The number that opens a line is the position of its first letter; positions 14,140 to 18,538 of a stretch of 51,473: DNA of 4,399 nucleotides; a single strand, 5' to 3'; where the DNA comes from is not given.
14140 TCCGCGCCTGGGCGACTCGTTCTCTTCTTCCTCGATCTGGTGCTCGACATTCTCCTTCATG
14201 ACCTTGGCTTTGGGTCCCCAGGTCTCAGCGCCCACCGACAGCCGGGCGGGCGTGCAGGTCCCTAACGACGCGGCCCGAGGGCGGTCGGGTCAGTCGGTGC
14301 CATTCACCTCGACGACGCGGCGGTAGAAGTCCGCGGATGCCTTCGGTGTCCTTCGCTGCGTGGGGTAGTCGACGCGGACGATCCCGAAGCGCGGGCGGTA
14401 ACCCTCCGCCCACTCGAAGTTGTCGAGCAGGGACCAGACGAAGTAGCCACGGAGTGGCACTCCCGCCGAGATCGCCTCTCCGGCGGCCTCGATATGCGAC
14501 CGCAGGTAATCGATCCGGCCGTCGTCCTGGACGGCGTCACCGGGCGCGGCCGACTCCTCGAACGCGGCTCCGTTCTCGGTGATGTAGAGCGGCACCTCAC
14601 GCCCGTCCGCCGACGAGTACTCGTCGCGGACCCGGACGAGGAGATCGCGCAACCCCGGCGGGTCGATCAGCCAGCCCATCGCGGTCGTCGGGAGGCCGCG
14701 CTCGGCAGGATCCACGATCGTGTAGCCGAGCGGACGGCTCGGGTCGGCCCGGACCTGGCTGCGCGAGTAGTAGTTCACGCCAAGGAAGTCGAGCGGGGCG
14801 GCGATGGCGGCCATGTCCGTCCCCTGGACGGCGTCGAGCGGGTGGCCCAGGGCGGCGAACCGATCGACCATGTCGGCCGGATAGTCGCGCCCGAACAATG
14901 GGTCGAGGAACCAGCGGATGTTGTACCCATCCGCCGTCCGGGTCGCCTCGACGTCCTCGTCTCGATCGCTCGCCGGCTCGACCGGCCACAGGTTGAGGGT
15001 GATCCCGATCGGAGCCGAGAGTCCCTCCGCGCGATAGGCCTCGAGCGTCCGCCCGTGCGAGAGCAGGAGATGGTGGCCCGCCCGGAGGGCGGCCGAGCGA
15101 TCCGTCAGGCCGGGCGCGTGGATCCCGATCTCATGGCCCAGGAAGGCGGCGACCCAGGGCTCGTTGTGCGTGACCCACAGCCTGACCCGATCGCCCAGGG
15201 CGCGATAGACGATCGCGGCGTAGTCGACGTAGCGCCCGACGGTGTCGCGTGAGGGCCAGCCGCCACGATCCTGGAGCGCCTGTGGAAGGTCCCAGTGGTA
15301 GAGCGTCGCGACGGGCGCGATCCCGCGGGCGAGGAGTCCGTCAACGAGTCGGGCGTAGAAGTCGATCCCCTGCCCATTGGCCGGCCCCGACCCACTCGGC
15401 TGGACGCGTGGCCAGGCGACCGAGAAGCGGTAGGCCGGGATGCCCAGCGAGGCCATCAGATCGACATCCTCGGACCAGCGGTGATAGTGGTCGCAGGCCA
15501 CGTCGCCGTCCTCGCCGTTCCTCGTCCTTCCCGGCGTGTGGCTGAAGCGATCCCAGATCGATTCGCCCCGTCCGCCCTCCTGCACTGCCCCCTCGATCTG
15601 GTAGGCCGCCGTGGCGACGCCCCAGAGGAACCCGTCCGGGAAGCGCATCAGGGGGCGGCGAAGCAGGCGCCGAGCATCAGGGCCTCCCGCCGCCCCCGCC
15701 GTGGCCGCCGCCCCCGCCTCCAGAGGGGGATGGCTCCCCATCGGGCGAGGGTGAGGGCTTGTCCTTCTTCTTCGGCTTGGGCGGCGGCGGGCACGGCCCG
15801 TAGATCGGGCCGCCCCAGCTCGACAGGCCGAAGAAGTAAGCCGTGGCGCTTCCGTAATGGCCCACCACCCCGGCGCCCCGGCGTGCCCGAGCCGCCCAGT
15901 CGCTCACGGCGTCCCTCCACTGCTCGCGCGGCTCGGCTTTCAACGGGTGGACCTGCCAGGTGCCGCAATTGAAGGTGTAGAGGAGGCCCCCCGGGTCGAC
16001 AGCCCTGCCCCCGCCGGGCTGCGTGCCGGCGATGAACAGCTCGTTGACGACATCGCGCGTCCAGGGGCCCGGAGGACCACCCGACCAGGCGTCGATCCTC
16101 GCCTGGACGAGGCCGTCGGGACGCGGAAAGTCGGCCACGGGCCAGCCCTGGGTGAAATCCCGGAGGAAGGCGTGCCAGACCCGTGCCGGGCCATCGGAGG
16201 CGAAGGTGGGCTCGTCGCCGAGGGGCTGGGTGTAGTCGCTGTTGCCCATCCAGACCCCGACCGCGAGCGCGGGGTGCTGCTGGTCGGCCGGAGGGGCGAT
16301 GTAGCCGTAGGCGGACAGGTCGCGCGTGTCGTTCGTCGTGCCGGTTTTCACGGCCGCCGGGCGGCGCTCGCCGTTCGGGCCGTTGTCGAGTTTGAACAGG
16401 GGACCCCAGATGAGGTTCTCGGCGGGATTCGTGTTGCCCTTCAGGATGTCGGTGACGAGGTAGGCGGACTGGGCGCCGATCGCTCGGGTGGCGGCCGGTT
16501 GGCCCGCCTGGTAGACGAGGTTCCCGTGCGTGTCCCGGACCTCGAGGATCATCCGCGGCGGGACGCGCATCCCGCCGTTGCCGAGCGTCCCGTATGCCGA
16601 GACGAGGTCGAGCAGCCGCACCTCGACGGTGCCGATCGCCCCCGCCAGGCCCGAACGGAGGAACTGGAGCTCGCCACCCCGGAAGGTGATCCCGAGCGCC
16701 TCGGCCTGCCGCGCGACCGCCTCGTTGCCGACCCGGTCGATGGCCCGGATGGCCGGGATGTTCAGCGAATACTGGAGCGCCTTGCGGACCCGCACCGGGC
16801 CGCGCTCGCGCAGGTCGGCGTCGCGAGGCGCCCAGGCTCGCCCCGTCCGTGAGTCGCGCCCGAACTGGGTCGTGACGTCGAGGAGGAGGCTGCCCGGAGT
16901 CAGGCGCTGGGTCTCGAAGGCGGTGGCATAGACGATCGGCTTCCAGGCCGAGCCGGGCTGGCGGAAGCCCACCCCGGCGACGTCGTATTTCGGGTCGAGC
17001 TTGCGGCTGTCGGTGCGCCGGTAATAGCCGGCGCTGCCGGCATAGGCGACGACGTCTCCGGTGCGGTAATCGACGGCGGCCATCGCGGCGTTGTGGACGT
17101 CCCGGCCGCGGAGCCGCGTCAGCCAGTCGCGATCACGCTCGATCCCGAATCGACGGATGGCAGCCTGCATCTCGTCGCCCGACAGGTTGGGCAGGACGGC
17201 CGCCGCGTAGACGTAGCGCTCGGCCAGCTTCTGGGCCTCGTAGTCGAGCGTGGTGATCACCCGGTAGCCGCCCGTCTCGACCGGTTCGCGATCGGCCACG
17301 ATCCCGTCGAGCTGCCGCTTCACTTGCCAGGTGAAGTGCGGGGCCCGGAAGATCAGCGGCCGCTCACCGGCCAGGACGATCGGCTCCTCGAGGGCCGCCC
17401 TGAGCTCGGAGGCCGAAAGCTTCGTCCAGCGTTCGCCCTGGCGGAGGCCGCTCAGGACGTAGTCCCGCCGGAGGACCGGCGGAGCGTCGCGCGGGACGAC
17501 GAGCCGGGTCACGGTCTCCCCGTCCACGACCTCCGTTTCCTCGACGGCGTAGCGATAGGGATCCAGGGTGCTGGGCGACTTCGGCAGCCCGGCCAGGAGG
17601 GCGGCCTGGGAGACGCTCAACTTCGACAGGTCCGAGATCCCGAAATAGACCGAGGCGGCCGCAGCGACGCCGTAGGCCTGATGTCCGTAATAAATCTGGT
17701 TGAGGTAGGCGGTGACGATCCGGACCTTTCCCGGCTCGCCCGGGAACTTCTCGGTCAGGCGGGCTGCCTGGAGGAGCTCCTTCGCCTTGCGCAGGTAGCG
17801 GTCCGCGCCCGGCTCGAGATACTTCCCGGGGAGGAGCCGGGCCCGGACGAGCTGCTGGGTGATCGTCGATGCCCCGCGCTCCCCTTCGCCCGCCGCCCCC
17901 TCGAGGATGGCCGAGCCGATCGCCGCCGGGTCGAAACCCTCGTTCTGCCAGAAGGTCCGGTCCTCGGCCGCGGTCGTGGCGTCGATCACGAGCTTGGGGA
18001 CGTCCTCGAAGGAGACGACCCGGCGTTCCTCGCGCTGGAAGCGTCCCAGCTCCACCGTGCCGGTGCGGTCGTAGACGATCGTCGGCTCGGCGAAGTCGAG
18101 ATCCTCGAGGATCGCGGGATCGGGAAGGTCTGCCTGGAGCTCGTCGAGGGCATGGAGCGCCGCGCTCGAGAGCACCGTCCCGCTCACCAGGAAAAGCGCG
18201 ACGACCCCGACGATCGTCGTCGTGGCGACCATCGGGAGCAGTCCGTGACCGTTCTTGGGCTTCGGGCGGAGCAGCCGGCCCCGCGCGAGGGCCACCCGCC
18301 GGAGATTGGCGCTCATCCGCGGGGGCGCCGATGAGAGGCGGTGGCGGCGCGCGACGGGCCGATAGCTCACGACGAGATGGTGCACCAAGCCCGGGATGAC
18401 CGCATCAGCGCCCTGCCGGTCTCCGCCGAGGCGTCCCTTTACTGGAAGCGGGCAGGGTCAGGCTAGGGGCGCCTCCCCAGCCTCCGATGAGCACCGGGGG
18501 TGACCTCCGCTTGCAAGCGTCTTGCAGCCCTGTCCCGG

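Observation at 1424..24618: Candidate stress/dormancy regulon marked by an 11-bp-periodic TGCAAG box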

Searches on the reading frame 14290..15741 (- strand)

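Call 10: search_protein_families(library=pfam, proteins=[window:14290-15741:-], max_evalue=0.01)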
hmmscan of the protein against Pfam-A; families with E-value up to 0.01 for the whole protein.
window:14290-15741:- (483 aa): 1 family
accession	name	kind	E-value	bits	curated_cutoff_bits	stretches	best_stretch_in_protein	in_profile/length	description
PF00232.24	Glyco_hydro_1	-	3.4e-163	543.8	22.6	1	33-481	4-452/453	Glycosyl hydrolase family 1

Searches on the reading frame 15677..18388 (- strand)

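Call 10: search_protein_families(library=pfam, proteins=[window:15677-18388:-], max_evalue=0.01)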
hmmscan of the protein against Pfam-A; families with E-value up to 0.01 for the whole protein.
window:15677-18388:- (903 aa): 2 families
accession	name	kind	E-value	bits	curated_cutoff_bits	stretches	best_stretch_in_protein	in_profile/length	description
PF00912.28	Transgly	-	2.3e-43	148.1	27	1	114-280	5-162/178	Transglycosylase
PF00905.27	Transpeptidase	-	2.9e-16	60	22.1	1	436-687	3-244/299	Penicillin binding protein transpeptidase domain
